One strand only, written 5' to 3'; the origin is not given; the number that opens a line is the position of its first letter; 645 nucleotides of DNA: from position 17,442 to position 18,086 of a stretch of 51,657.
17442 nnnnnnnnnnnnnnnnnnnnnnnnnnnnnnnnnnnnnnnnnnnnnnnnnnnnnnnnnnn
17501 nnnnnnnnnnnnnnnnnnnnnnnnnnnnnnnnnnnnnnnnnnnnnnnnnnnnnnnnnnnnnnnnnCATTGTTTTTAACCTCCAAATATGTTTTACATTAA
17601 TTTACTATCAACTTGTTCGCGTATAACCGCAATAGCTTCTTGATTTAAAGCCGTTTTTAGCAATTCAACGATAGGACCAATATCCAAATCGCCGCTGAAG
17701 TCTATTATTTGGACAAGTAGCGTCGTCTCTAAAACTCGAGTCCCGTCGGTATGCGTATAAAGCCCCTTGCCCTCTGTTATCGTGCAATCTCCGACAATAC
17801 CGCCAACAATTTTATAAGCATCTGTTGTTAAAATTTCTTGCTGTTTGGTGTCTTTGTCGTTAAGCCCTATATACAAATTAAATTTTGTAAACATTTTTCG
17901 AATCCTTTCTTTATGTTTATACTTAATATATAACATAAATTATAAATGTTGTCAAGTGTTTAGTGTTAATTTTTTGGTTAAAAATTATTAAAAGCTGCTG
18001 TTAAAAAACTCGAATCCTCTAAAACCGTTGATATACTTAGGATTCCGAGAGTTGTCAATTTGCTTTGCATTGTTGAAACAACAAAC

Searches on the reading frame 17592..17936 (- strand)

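Call 52: search_protein_families(library=pfam, proteins=[window:17592-17936:-], max_evalue=0.01)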
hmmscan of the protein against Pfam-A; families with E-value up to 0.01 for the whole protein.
window:17592-17936:- (114 aa): 1 family
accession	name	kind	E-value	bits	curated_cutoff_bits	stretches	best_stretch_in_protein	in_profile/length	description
PF23780.1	S-AdoMet_lyase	-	0.00049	20.5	28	1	29-110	11-89/133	S-Adenosylmethionine lyase family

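Call 77: search_protein_families(library=ncbifam, proteins=[window:17592-17936:-], max_evalue=0.1)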
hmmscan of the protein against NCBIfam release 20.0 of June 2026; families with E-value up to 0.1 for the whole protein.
window:17592-17936:- (114 aa): 0 families
